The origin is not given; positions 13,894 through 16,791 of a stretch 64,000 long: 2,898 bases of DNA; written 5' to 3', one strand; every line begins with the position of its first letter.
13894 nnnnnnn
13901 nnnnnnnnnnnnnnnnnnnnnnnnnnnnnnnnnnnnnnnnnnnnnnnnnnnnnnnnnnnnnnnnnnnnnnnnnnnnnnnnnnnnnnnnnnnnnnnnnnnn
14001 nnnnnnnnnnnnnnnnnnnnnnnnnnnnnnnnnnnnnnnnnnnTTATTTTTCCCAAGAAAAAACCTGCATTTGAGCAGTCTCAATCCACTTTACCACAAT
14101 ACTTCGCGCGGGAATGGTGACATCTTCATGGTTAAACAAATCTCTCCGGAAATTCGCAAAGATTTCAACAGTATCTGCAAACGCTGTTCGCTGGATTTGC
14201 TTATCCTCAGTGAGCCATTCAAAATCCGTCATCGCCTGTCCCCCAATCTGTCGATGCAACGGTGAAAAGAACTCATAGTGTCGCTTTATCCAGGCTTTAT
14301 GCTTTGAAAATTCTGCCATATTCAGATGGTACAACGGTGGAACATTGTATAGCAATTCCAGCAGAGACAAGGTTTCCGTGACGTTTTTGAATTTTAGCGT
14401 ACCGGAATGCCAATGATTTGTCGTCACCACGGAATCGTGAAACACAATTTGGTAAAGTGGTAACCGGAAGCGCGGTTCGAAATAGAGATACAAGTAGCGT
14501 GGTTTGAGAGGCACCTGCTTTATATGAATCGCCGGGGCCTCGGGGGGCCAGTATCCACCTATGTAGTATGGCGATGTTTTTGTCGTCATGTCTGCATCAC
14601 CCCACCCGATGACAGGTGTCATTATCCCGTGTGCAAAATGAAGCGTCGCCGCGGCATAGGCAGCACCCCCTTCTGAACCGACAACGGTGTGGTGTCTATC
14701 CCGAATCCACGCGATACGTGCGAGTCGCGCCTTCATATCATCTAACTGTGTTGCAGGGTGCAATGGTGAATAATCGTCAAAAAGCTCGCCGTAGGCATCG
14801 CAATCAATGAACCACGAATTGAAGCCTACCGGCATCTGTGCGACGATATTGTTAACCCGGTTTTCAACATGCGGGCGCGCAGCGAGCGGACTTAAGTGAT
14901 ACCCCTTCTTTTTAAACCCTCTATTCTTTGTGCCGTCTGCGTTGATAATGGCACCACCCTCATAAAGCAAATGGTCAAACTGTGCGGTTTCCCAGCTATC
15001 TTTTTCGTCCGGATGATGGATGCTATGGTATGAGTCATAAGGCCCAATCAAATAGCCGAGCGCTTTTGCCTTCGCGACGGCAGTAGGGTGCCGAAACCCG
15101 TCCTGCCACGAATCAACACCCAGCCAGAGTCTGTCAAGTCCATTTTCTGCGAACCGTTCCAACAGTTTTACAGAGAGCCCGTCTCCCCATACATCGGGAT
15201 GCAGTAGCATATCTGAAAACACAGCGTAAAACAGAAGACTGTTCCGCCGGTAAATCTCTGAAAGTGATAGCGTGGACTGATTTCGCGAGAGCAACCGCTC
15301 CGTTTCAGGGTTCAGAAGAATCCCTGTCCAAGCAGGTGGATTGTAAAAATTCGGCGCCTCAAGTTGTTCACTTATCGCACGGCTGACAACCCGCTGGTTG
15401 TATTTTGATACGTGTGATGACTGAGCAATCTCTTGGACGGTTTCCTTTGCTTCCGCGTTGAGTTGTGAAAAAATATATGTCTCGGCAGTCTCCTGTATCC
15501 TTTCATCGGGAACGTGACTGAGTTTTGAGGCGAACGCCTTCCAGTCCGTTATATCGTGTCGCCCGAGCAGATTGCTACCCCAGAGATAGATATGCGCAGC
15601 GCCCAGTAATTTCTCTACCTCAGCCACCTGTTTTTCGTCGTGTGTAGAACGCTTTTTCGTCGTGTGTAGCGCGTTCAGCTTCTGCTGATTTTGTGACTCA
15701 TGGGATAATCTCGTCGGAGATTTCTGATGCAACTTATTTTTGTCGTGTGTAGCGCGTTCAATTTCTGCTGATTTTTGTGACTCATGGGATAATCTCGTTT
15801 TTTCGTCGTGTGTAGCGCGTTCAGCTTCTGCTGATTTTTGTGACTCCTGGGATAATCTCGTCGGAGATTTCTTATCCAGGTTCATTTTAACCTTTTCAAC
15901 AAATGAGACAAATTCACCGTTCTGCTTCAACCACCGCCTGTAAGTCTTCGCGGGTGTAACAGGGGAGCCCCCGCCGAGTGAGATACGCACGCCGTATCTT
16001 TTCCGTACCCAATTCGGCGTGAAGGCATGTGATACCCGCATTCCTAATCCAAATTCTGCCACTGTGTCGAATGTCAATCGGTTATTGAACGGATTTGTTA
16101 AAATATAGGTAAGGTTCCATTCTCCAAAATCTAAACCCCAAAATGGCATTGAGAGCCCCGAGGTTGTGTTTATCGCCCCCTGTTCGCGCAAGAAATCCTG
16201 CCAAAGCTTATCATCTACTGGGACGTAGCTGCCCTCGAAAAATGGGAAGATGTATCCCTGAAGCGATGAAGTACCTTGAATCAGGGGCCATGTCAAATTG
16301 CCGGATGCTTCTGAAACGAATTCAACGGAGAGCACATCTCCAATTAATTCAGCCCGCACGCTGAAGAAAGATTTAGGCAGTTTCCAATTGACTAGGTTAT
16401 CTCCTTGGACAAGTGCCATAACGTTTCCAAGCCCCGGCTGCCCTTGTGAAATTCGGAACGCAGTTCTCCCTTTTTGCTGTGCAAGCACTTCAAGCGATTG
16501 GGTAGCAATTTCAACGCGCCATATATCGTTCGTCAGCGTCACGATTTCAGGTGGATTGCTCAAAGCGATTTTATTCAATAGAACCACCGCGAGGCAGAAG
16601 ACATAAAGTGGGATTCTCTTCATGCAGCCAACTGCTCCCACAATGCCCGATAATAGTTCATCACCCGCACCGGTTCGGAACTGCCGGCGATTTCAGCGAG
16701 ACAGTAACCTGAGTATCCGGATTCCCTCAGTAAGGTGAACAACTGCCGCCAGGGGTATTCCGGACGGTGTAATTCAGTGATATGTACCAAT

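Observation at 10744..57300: Previously undescribed ~80-bp repeat family present as single copies and as tandem arrays, including one array inside a coding sequence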

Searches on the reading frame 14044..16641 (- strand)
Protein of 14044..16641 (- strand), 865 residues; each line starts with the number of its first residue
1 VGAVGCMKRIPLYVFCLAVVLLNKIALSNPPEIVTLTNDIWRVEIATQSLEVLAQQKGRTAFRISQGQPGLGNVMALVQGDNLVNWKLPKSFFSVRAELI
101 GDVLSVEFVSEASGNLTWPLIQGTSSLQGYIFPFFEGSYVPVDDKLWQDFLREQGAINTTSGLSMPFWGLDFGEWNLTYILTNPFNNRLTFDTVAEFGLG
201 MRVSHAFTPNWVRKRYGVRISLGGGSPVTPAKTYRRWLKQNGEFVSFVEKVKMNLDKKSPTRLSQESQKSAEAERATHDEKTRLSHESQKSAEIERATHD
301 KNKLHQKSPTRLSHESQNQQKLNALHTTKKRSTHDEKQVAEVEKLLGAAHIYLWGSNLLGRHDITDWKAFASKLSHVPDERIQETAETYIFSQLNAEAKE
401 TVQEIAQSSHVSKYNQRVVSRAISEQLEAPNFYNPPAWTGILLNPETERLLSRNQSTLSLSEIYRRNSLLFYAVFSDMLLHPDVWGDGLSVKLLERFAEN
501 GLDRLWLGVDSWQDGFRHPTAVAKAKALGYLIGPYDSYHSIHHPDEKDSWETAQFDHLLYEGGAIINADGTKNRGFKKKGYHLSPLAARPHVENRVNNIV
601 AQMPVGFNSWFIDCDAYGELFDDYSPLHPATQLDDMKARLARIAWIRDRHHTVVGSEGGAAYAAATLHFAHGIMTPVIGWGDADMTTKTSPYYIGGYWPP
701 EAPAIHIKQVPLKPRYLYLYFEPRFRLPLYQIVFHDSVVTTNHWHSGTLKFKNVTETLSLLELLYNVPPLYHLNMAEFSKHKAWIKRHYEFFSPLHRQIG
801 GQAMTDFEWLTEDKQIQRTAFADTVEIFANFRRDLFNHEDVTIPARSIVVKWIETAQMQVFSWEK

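Call 21: find_encoding_contigs(protein=window:14044-16641:-, flank=10000, max_places=10)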
Protein window:14044-16641:- (865 aa): no gene with exactly this product is on record in the collection.

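Call 22: find_homologous_proteins(query=window:14044-16641:-)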
Query window:14044-16641:- (865 aa): 341 proteins with E <= 0.001 among 8000 candidates; the best 120 are listed.
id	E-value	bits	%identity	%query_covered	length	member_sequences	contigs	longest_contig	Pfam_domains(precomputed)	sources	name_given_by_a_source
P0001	0.0e+0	2010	100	99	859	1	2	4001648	PF11308.15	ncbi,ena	-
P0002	0.0e+0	1252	76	61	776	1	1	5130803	PF11308.15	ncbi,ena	-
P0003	0.0e+0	1252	77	61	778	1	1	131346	PF11308.15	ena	-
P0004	0.0e+0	1251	72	61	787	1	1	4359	PF11308.15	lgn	-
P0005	0.0e+0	1249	78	61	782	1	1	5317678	PF11308.15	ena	-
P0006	0.0e+0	1248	73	61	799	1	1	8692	PF11308.15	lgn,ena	-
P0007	0.0e+0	1242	78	61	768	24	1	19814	PF11308.15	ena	-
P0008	0.0e+0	1242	72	66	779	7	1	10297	PF11308.15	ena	-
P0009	0.0e+0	1240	76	61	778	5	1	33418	PF11308.15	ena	-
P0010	0.0e+0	1232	75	61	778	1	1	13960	PF11308.15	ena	-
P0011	0.0e+0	1230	74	61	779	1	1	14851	PF11308.15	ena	-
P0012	0.0e+0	1225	76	61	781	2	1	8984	PF18952.7,PF11308.15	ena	-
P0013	0.0e+0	1225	71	65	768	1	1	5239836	PF11308.15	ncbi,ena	-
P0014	0.0e+0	1223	71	61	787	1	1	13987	PF11308.15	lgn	-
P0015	0.0e+0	1222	75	61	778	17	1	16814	PF11308.15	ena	-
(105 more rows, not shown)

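Call 24: find_encoding_contigs(protein=P0001, flank=1000, max_places=3)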
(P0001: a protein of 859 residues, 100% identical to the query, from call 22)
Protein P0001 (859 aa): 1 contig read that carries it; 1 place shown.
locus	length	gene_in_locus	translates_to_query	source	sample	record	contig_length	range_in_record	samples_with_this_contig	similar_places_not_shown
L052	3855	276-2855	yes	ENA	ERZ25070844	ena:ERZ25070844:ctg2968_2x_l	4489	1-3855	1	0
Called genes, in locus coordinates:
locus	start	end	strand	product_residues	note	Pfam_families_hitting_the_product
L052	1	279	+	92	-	?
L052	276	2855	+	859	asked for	PF11308:Glyco_hydro_129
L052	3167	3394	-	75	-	PF02776:TPP_enzyme_N (weak)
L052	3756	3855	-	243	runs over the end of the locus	?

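Call 25: find_encoding_contigs(protein=P0002, flank=10000, max_places=2)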
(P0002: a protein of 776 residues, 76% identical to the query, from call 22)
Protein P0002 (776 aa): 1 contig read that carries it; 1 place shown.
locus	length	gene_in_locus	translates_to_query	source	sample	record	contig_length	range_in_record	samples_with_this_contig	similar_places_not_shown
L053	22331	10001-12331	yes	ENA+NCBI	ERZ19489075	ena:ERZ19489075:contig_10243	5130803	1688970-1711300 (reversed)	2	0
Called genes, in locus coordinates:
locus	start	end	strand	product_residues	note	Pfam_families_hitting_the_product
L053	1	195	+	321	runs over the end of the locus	PF00291:PALP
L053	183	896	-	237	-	PF04263:TPK_catalytic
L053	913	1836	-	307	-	PF09924:LPG_synthase_C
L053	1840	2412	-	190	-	PF03692:CxxCxxCC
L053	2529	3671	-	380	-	PF01041:DegT_DnrJ_EryC1, PF00155:Aminotran_1_2, PF00266:Aminotran_5 (faint), PF01053:Cys_Met_Meta_PP (weak), PF05889:SepSecS (weak)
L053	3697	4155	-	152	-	PF01220:DHquinase_II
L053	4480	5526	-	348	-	PF02661:Fic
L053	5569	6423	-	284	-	PF12911:OppC_N, PF00528:BPD_transp_1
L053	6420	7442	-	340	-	PF19300:BPD_transp_1_N, PF00528:BPD_transp_1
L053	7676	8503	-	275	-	PF01381:HTH_3 (weak), PF00753:Lactamase_B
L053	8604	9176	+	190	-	PF05685:Uma2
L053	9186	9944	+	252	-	PF01261:AP_endonuc_2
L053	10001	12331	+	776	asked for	PF11308:Glyco_hydro_129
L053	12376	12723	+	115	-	-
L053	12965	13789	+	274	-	PF05721:PhyH (weak)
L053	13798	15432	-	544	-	PF02776:TPP_enzyme_N, PF00205:TPP_enzyme_M, PF02775:TPP_enzyme_C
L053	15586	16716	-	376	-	PF00005:ABC_tran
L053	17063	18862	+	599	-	PF00528:BPD_transp_1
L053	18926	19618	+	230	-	PF01850:PIN (faint)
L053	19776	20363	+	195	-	PF13580:SIS_2, PF01380:SIS (weak)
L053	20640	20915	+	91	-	PF13937:DUF4212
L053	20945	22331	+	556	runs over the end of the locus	PF00474:SSF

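Call 26: find_encoding_contigs(protein=P0005, flank=10000, max_places=2)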
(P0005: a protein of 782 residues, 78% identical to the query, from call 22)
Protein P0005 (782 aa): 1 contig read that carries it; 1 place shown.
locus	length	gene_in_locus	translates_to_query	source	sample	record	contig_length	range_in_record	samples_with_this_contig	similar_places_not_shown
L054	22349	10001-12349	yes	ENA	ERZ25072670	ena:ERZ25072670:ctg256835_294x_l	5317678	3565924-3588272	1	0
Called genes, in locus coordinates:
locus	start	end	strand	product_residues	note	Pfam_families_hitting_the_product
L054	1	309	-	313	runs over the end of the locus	-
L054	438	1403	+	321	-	PF00291:PALP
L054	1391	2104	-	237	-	PF04263:TPK_catalytic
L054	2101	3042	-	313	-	PF09924:LPG_synthase_C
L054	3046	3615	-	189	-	PF03692:CxxCxxCC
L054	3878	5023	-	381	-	PF01041:DegT_DnrJ_EryC1, PF00155:Aminotran_1_2, PF01053:Cys_Met_Meta_PP (weak), PF05889:SepSecS (weak)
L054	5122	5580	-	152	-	PF01220:DHquinase_II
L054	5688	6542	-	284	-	PF12911:OppC_N, PF00528:BPD_transp_1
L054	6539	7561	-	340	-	PF19300:BPD_transp_1_N, PF00528:BPD_transp_1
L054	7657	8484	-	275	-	PF01381:HTH_3 (weak), PF00753:Lactamase_B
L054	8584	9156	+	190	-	PF05685:Uma2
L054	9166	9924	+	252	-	PF01261:AP_endonuc_2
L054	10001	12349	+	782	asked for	PF11308:Glyco_hydro_129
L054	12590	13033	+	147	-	-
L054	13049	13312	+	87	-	-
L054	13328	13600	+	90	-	-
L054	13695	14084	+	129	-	PF00581:Rhodanese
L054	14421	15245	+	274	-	PF05721:PhyH (weak)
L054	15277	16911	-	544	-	PF02776:TPP_enzyme_N, PF00205:TPP_enzyme_M, PF02775:TPP_enzyme_C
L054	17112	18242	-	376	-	PF00005:ABC_tran, PF08402:TOBE_2 (weak), PF03459:TOBE (faint)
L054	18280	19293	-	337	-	PF13546:DDE_5, PF04693:DDE_Tnp_2 (faint), PF01609:DDE_Tnp_1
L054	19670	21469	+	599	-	PF00528:BPD_transp_1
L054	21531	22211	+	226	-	-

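Call 66: search_protein_families(library=pfam, proteins=[window:14044-16641:-], max_evalue=0.001)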
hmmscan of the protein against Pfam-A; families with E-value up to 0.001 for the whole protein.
window:14044-16641:- (865 aa): 1 family
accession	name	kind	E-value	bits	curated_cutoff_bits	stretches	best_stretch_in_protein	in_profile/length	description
PF11308.14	Glyco_hydro_129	-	9.5e-123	409.8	25.6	1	499-819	4-323/324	Glycosyl hydrolases related to GH101 family, GH129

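Call 89: predict_structure(alignment_id=A3)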
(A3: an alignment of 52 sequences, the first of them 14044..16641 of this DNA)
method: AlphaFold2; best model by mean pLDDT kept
length: 865 residues; sequences in the alignment: 52
mean_pLDDT: 55.9   pTM: 0.41
mean pLDDT of the five models: 55.9, 55.0, 53.4, 52.0, 51.3
residues with pLDDT >= 90: 75; 70-90: 245; 50-70: 115; < 50: 430
segments of 3 or more residues with pLDDT < 50: 1-7, 23-27, 135-137, 160-164, 242-358, 486-491, 507-519, 533-790, 792-794, 800-804
pLDDT, mean of each block of 10 residues (from residue 1): 42 59 50 90 92 85 86 86 86 86 89 83 79 59 75 68 60 85 75 75 74 74 72 64 33 30 35 43 45 39 29 38 37 34 35 39 81 75 77 88 88 73 78 88 89 79 80 89 53 53 48 42 59 43 43 38 35 32 33 38 32 26 30 35 38 31 30 23 31 27 21 24 25 23 23 28 29 32 45 50 60 77 78 85 84 84 59
secondary structure, 60 per line:
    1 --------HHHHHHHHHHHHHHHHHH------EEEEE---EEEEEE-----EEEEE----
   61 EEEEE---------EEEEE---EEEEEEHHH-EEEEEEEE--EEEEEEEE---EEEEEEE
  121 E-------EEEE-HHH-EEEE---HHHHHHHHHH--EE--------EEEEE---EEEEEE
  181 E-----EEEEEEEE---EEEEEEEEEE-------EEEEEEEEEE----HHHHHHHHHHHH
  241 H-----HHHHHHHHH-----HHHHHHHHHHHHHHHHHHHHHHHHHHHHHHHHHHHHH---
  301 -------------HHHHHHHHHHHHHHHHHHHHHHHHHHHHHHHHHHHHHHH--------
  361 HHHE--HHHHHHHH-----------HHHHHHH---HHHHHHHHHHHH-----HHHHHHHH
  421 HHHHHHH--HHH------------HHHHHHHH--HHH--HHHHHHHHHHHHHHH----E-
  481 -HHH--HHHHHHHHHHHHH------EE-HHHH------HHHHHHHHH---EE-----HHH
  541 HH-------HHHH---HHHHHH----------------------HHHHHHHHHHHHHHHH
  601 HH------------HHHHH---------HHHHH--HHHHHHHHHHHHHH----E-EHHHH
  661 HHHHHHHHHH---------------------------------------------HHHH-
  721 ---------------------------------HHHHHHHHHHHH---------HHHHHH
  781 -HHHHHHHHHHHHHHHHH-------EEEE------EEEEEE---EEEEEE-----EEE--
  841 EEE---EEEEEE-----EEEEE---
elements in order (helices of 4 or more, strands of 3 or more residues): H9-26 E33-37 E41-46 E52-56 E61-65 E75-79 E83-88 E93-100 E103-110 E114-121 E129-132 E138-141 H145-154 E167-171 E175-181 E187-194 E198-207 E215-224 H229-241 H247-255 H261-297 H314-352 H367-374 H386-392 H396-407 H413-427 H445-452 H460-474 H487-499 H509-512 H519-527 H538-542 H550-553 H557-562 H585-602 H615-619 H629-633 H636-649 H657-670 H716-719 H754-765 H775-780 H782-798 E806-809 E816-821 E825-830 E836-838 E841-843 E847-852 E858-862

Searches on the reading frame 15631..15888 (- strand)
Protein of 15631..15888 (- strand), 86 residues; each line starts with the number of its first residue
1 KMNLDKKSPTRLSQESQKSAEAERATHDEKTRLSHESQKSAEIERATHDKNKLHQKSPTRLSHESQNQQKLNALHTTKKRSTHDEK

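Call 47: find_homologous_proteins(query=window:15631-15888:-, max_evalue=10)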
Query seq(86 aa): 21 candidates shared short words with the query, none scored E <= 10.
